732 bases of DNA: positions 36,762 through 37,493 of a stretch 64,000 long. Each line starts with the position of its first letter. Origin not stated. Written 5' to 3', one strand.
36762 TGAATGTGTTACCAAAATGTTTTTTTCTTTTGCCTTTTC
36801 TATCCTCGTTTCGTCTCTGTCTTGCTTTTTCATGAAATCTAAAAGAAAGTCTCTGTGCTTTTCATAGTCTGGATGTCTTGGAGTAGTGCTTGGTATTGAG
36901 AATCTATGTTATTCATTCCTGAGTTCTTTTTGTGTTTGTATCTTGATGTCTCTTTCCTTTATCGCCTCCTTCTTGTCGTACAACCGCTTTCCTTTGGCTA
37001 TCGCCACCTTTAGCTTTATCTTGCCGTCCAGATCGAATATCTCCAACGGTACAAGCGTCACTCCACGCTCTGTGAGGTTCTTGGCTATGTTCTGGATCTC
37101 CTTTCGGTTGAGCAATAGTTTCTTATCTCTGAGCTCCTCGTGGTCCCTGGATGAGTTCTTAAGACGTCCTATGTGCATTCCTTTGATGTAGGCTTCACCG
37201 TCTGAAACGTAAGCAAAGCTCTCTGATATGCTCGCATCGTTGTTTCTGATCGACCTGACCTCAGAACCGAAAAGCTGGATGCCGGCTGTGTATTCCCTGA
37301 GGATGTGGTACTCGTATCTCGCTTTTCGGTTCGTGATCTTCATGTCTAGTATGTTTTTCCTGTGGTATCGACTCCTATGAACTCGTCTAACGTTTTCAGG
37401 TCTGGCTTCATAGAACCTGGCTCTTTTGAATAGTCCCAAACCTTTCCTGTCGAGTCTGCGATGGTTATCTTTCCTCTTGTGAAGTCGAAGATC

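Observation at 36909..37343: Phage-encoded SmpB, the protein partner of the tmRNA 4 kb away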

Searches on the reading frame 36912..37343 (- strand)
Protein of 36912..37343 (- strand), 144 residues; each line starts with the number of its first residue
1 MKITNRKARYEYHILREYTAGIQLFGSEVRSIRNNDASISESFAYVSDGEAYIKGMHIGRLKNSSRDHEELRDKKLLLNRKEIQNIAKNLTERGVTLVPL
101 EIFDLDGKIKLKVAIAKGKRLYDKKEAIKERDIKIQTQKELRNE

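Call 5: search_protein_families(library=pfam, proteins=[window:36912-37343:-], max_evalue=0.01)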
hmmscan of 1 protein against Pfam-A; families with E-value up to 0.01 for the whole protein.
window:36912-37343:- (144 aa): 1 family
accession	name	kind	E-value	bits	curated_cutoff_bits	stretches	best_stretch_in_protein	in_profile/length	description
PF01668.23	SmpB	-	7.2e-47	159.3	27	1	3-142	2-142/143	SmpB protein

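Call 6: search_protein_families(library=ncbifam, proteins=[window:36912-37343:-], max_evalue=0.01)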
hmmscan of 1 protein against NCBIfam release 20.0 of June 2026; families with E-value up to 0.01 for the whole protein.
window:36912-37343:- (144 aa): 2 families
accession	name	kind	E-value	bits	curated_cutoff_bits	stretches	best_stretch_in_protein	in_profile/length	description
NF003843.0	PRK05422.1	equivalog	8.8e-47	158.6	130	1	3-142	14-154/156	SsrA-binding protein SmpB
TIGR00086.1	smpB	equivalog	9e-44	149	119.1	1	3-141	3-143/144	SsrA-binding protein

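Call 7: search_protein_families(library=phrogs, proteins=[window:36912-37343:-], max_evalue=0.01)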
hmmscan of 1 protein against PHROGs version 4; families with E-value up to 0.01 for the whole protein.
window:36912-37343:- (144 aa): 1 family
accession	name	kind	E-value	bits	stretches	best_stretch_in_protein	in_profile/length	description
phrog_6791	-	unknown function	1.7e-41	142.7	1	4-143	16-156/159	-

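Call 8: search_solved_structures(query=window:36912-37343:-, show_alignments=2)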
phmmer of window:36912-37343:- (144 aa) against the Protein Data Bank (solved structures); distinct sequences matched with E-value up to 0.001: 15.
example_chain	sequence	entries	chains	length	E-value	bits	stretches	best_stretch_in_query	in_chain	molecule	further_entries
5zey_C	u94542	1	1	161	2.6e-33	118.3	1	3-141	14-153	SsrA-binding protein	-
7ljp_A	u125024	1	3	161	5.4e-29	104.3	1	3-137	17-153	SsrA-binding protein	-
1p6v_A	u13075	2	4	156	2.5e-28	102.2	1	4-142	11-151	SsrA-binding protein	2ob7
1k8h_A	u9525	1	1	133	2.8e-25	92.3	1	4-124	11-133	Small protein B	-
6q97_5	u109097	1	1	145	5.1e-24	88.3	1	4-143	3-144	SsrA-binding protein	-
7acj_5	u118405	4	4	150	5.1e-24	88.2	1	4-143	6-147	SsrA-binding protein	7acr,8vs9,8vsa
7abz_5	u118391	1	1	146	5.2e-24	88.2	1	4-143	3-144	SsrA-binding protein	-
7ac7_5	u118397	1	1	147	5.3e-24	88.2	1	4-143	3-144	SsrA-binding protein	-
6q98_5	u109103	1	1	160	6.4e-24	87.9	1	4-143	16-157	SsrA-binding protein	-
1zc8_K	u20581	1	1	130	3.2e-23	85.7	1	4-121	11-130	SsrA-binding protein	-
3iyq_B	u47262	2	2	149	4.9e-23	85.1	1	3-134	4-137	SsrA-binding protein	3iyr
1j1h_A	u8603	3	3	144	5.5e-23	84.9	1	3-133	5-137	Small Protein B | SMALL PROTEIN B SMPB | SsrA-binding protein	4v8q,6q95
1wjx_A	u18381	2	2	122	5.3e-20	75.3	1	3-119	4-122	SsrA-binding protein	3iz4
2czj_A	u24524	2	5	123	5.3e-20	75.3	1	3-119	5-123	SsrA-binding protein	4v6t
6q9a_5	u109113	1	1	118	6.7e-17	65.2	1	4-117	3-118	SsrA-binding protein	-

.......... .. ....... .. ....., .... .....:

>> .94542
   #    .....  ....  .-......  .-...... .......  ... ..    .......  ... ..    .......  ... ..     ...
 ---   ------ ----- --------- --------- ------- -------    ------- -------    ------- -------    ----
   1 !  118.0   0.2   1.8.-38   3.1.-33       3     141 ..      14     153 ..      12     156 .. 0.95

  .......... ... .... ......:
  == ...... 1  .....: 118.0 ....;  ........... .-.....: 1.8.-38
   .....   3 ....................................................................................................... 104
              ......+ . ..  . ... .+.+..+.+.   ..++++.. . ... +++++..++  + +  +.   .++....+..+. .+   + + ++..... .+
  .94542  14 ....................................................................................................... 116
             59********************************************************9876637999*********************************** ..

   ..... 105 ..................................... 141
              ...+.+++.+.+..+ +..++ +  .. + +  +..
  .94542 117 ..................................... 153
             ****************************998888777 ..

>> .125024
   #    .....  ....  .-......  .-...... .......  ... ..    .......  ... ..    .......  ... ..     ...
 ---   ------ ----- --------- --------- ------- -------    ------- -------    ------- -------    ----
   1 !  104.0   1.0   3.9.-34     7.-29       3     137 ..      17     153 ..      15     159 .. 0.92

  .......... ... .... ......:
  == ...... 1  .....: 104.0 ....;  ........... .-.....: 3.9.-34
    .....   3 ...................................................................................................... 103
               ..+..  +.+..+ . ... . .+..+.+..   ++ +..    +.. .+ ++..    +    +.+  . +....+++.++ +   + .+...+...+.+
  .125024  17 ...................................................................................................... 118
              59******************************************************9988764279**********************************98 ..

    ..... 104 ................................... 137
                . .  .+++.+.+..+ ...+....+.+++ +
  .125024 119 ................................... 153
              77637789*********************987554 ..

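Call 9: search_dna_similar(query=window:36912-37343:-, collection=phages, mode=protein, max_rows=40)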
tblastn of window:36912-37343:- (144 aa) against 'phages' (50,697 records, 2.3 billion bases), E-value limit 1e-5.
Records with a match: 68; places in all: 68; records where one place covers at least 80% of the query: 66.
Best place of each record, by identity: <60% 68.
By first word of the organism name: Bacteriophage 19; Prevotella 15; Listeria 6; Klebsiella 6; uncultured 5; Staphylococcus 4; Escherichia 4; Acinetobacter 3; Enterococcus 2; Mammaliicoccus 1; and 3 more.
By host as written in the record: - 27; Prevotella sp. 15; Listeria monocytogenes 6; Staphylococcus aureus 3; Escherichia coli 500465 2; Klebsiella pneumoniae ST15-OXA48 2; Klebsiella pneumoniae ST437-OXA245 2; Mammaliicoccus sciuri IVB6228 1; and 10 more.
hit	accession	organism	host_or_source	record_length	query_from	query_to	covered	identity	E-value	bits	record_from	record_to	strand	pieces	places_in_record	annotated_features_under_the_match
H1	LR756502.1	uncultured phage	metagenomic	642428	1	133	92%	52.6%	5e-40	147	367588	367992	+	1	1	record has no annotation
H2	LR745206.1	uncultured phage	metagenomic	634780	3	141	97%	49.6%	1e-39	146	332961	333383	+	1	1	record has no annotation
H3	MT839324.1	Bacteriophage sp.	human fecal samples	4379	4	142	97%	42.1%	3e-27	110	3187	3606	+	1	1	record has no annotation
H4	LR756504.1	uncultured phage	metagenomic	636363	1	134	93%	41.6%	4e-26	107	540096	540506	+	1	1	record has no annotation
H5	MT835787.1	Bacteriophage sp.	human fecal samples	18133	4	142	97%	40.0%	7e-28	112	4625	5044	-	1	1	record has no annotation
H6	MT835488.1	Bacteriophage sp.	human fecal samples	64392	1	142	99%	38.5%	6e-27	110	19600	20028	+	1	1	record has no annotation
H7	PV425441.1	Mammaliicoccus phage phi6228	Mammaliicoccus sciuri IVB6228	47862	5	142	96%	39.6%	1e-24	103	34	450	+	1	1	hypothetical protein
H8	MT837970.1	Bacteriophage sp.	human fecal samples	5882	1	134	93%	40.4%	5e-27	110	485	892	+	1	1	record has no annotation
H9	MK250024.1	Prevotella phage Lak-B5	Prevotella sp.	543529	1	143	99%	37.7%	1e-23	100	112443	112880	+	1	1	record has no annotation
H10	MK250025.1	Prevotella phage Lak-B6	Prevotella sp.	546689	1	143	99%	37.7%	1e-23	100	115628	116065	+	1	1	record has no annotation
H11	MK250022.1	Prevotella phage Lak-B3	Prevotella sp.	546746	1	143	99%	37.7%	1e-23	100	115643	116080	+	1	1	record has no annotation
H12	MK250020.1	Prevotella phage Lak-B1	Prevotella sp.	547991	1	143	99%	37.7%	1e-23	100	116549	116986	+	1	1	record has no annotation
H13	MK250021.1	Prevotella phage Lak-B2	Prevotella sp.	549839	1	143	99%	37.7%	1e-23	100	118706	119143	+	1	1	record has no annotation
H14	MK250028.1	Prevotella phage Lak-B9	Prevotella sp.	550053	1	143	99%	37.7%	1e-23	100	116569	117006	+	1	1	record has no annotation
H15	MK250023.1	Prevotella phage Lak-B4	Prevotella sp.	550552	1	143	99%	37.7%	1e-23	100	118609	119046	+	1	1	record has no annotation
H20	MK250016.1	Prevotella phage Lak-A1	Prevotella sp.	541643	1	143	99%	37.7%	2e-23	100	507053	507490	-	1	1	record has no annotation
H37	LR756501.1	uncultured phage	metagenomic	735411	1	143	99%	35.4%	2e-26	108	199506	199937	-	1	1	record has no annotation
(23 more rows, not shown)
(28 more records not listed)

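Call 18: find_encoding_contigs(protein=window:36912-37343:-, flank=10000, max_places=6)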
Protein window:36912-37343:- (144 aa): 24 contigs read that carry it; 2 places shown.
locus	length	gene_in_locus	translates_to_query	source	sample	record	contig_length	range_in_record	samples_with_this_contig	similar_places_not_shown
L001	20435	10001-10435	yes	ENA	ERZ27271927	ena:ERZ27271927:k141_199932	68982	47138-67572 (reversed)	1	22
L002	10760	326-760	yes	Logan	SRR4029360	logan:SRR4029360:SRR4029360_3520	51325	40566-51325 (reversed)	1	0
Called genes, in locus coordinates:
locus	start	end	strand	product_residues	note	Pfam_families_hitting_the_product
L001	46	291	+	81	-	-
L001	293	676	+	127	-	-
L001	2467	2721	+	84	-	-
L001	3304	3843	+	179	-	PF20274:cREC_REC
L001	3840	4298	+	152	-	PF04308:RNaseH_like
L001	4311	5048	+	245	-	-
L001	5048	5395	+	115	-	-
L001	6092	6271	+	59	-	-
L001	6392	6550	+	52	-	-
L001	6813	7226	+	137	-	-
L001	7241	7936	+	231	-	PF00149:Metallophos, PF12850:Metallophos_2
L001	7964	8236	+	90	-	-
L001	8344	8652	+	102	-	-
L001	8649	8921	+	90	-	-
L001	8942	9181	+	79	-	-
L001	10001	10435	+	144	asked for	PF01668:SmpB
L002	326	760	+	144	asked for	PF01668:SmpB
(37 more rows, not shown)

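Call 19: find_homologous_proteins(query=window:36912-37343:-, max_evalue=1e-10)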
Query window:36912-37343:- (144 aa): 699 proteins with E <= 1e-10 among 960 candidates; the best 120 are listed.
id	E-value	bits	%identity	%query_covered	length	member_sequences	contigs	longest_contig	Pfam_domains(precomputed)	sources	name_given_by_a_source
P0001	1.2e-80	286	97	98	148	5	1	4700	PF01668.24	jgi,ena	-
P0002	1.2e-77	276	91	100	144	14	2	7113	PF01668.24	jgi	-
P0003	3.1e-73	262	86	98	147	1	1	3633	PF01668.24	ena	-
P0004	1.8e-69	250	83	98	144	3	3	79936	PF01668.24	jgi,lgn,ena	jgi:SsrA-binding protein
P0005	4.7e-67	242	79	98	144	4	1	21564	PF01668.24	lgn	-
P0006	5.8e-67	242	79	99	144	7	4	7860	PF01668.24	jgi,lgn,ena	jgi:SsrA-binding protein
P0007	1.7e-66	240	79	99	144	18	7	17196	PF01668.24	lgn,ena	-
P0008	1.2e-65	237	77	98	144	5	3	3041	PF01668.24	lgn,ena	-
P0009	1.0e-64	235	77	98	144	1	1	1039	PF01668.24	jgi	-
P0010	2.3e-64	233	77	98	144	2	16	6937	PF01668.24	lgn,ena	-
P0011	4.4e-64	232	73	99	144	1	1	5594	PF01668.24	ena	-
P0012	1.4e-63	231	72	99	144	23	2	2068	PF01668.24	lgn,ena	-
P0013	2.3e-63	230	72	99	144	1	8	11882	PF01668.24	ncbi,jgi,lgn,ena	jgi:SsrA-binding protein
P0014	9.9e-63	228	76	99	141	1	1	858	PF01668.24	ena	-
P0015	2.3e-62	227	77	98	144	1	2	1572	PF01668.24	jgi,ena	jgi:SsrA-binding protein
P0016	2.5e-62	227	70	99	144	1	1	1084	PF01668.24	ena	-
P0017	3.2e-62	226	70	99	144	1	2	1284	PF01668.24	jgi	jgi:SsrA-binding protein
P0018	6.4e-61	222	75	99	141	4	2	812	PF01668.24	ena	-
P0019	1.0e-57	212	77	90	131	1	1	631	PF01668.24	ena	-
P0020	8.1e-52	193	67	98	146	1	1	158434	PF01668.24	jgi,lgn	jgi:SsrA-binding protein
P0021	3.9e-45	171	58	97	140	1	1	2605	PF01668.24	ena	-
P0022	3.8e-37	145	53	97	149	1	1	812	PF01668.24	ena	-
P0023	9.0e-37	144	50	97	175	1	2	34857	PF01668.24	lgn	-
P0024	1.7e-36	143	53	91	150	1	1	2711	PF01668.24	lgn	-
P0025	7.9e-36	141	50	96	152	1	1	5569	PF01668.24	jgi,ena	jgi:SsrA-binding protein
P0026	1.3e-35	140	80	60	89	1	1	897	PF01668.24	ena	-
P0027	3.2e-35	139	75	60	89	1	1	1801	PF01668.24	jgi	jgi:SsrA-binding protein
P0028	5.7e-35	138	51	93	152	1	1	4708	PF01668.24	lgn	-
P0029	1.6e-34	137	46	97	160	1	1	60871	PF01668.24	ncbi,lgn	-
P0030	3.3e-34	136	51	92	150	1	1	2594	PF01668.24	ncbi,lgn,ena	-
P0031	3.3e-34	136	51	92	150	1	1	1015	PF01668.24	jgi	-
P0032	3.8e-34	136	51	92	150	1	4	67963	PF01668.24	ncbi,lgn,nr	ncbi:MAG: SsrA-binding protein SmpB [Flavobacteriales bacterium]|nr:SsrA-binding protein SmpB [Flavo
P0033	1.2e-33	134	51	92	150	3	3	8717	PF01668.24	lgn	-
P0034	1.3e-33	134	53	92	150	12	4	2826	PF01668.24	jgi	jgi:SsrA-binding protein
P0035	1.8e-33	133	49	90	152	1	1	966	PF01668.24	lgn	-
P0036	2.4e-33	133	48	99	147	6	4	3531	PF01668.24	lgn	-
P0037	2.7e-33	133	50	89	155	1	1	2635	PF01668.24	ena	-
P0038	2.8e-33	133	43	98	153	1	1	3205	PF01668.24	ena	-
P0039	3.1e-33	133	48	90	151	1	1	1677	PF01668.24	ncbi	-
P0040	3.8e-33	132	44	99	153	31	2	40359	PF01668.24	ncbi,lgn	ncbi:MAG: SsrA-binding protein SmpB [Actinomycetota bacterium]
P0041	9.1e-33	131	49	97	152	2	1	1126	PF01668.24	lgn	-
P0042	1.4e-32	131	51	93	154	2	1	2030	PF01668.24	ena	-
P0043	2.0e-32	130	46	91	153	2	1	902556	PF01668.24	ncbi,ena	-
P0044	2.1e-32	130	45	91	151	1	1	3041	PF01668.24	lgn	-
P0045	3.0e-32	130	47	96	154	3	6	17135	PF01668.24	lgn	-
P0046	3.9e-32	129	50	92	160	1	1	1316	PF01668.24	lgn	-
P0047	5.0e-32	129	47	95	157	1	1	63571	PF01668.24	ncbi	ncbi:MAG: SsrA-binding protein SmpB [Nocardioidaceae bacterium]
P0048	6.4e-32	128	46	97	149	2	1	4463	PF01668.24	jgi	jgi:SsrA-binding protein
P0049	7.9e-32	128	48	93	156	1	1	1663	PF01668.24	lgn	-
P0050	8.3e-32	128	47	100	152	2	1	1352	PF01668.24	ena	-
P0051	9.1e-32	128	44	98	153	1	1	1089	PF01668.24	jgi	jgi:SsrA-binding protein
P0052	9.6e-32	128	44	98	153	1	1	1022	PF01668.24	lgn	-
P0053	1.5e-31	127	44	99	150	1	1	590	PF01668.24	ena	-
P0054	1.7e-31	127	50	90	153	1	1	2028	PF01668.24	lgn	-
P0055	1.9e-31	127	45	97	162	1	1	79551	PF01668.24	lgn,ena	-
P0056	2.0e-31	127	45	96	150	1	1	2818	PF01668.24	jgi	-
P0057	2.1e-31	127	43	99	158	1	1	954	PF01668.24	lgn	-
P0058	2.2e-31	127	48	97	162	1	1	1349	PF01668.24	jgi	jgi:SsrA-binding protein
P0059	2.3e-31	127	45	97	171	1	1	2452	PF01668.24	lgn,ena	-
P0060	2.6e-31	126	46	88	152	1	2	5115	PF01668.24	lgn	-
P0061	2.8e-31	126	45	91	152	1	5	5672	PF01668.24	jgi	jgi:SsrA-binding protein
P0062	2.9e-31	126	51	93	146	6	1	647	PF01668.24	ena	-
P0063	3.3e-31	126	46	98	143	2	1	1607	PF01668.24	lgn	-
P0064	3.7e-31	126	48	96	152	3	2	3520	PF01668.24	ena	-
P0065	3.9e-31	126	46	97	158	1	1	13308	PF01668.24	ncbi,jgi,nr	ncbi:MAG: SsrA-binding protein SmpB [Propionibacteriaceae bacterium]|jgi:SsrA-binding protein|nr:Ssr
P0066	3.9e-31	126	43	99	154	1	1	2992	PF01668.24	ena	-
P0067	4.6e-31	126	43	97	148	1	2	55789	PF01668.24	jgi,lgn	jgi:SsrA-binding protein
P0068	4.6e-31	126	50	93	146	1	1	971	PF01668.24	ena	-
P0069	4.8e-31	126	45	97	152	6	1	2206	PF01668.24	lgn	-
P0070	4.9e-31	126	46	96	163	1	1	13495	PF01668.24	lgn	-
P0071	5.8e-31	125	50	93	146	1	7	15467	PF01668.24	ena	-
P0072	6.4e-31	125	45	97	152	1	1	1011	PF01668.24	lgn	-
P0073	6.5e-31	125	49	98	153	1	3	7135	PF01668.24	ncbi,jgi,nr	ncbi:MAG: SsrA-binding protein SmpB [Deltaproteobacteria bacterium]|jgi:SsrA-binding protein|nr:SsrA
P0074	7.1e-31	125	43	96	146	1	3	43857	PF01668.24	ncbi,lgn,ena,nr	ncbi:MAG: SsrA-binding protein [Melioribacteraceae bacterium]|nr:MAG: SsrA-binding protein [Meliorib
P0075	8.6e-31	125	42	99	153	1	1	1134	PF01668.24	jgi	jgi:SsrA-binding protein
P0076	8.9e-31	125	42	99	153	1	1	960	PF01668.24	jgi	jgi:SsrA-binding protein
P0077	9.3e-31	125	42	99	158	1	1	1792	PF01668.24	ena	-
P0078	1.1e-30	124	48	97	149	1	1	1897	PF01668.24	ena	-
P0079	1.1e-30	124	45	99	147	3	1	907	PF01668.24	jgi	jgi:SsrA-binding protein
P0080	1.3e-30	124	43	96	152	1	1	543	PF01668.24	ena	-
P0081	1.6e-30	124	49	98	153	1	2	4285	PF01668.24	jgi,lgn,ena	jgi:SsrA-binding protein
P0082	1.6e-30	124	48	93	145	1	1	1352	PF01668.24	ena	-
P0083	2.3e-30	123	45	95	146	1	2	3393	PF01668.24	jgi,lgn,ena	jgi:SsrA-binding protein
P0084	2.6e-30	123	48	93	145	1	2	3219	PF01668.24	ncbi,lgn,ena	-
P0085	3.0e-30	123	46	95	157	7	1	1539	PF01668.24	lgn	-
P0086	3.1e-30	123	42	98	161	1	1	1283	PF01668.24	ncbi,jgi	jgi:SsrA-binding protein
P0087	3.2e-30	123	42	97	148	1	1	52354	PF01668.24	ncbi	-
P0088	3.3e-30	123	42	99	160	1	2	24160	PF01668.24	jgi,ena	jgi:SsrA-binding protein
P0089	3.4e-30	123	42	99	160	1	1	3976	PF01668.24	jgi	jgi:SsrA-binding protein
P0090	3.4e-30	123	42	99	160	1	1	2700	PF01668.24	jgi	jgi:SsrA-binding protein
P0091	3.4e-30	123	44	97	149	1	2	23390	PF01668.24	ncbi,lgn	-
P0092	4.3e-30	123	45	96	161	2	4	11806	PF01668.24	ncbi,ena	-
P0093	4.7e-30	122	43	99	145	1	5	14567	PF01668.24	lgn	-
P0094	4.8e-30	122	44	96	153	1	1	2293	PF01668.24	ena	-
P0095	5.0e-30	122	44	97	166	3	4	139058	PF01668.24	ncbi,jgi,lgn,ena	-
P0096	5.5e-30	122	42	98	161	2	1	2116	PF01668.24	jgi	jgi:SsrA-binding protein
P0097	5.6e-30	122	45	97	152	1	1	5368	PF01668.24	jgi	jgi:SsrA-binding protein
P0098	6.2e-30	122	44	97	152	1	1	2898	PF01668.24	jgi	-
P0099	6.5e-30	122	47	93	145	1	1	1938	PF01668.24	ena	-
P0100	6.5e-30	122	44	97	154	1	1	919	PF01668.24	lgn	-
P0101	7.2e-30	122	43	99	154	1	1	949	PF01668.24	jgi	jgi:SsrA-binding protein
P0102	7.3e-30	122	43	99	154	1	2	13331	PF01668.24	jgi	jgi:SsrA-binding protein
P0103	7.7e-30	122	50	93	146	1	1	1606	PF01668.24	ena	-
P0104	7.9e-30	122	49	90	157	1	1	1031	PF01668.24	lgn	-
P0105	8.5e-30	122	44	91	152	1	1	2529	PF01668.24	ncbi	ncbi:MAG: SsrA-binding protein SmpB [Ignavibacteriaceae bacterium]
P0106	8.9e-30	122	48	92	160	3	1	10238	PF01668.24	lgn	-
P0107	9.2e-30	121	43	99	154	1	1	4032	PF01668.24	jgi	jgi:SsrA-binding protein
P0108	9.3e-30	121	45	94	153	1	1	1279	PF01668.24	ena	-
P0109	9.4e-30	121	48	98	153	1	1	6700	PF01668.24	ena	-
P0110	9.7e-30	121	43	96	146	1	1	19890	PF01668.24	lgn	-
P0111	1.0e-29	121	43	99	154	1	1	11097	PF01668.24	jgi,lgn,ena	-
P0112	1.2e-29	121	48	90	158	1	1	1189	PF01668.24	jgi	jgi:SsrA-binding protein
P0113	1.2e-29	121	42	97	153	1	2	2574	PF01668.24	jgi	jgi:SsrA-binding protein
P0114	1.2e-29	121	41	97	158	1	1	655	PF01668.24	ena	-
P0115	1.2e-29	121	44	97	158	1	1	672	PF01668.24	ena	-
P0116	1.3e-29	121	48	90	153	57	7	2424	PF01668.24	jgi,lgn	jgi:SsrA-binding protein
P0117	1.4e-29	121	44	88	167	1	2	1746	PF01668.24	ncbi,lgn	-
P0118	1.4e-29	121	44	88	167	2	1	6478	PF01668.24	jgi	-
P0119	1.4e-29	121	47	99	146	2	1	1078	PF01668.24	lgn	-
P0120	1.5e-29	121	44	95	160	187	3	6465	PF01668.24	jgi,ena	-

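Call 20: find_encoding_contigs(protein=P0020, flank=10000, max_places=2)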
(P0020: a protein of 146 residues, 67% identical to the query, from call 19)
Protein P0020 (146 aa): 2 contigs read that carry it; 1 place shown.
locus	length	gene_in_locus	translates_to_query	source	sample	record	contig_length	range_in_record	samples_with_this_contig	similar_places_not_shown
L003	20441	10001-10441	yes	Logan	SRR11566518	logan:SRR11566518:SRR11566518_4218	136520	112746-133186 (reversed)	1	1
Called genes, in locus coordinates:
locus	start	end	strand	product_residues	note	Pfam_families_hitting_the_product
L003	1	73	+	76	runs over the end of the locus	-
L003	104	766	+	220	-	-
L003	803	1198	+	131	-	PF13671:AAA_33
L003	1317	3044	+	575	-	PF04851:ResIII, PF00270:DEAD (faint), PF06733:DEAD_2 (weak), PF13307:Helicase_C_2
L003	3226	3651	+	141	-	PF20274:cREC_REC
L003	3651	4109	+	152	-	PF04308:RNaseH_like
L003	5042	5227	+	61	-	-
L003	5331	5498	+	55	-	-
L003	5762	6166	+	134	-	-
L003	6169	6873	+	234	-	PF00149:Metallophos, PF12850:Metallophos_2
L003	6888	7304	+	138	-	PF21866:DUF6915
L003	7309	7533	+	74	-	-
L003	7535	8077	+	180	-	-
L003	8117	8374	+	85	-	-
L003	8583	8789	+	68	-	-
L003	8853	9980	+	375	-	PF21189:PHA02142, PF09414:RNA_ligase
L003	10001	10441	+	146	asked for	PF01668:SmpB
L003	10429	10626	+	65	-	-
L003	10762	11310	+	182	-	-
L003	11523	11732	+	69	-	-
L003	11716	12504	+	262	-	PF24703:DUF7666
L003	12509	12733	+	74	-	-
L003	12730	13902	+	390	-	PF00303:Thymidylat_synt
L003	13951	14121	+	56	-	-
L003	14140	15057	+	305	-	PF03851:UvdE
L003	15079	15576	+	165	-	PF01832:Glucosaminidase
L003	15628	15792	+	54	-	-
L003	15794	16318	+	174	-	PF00625:Guanylate_kin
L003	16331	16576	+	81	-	-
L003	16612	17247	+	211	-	-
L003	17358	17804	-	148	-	PF19835:SegE_GIY-YIG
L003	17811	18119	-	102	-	-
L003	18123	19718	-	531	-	-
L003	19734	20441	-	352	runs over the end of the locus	-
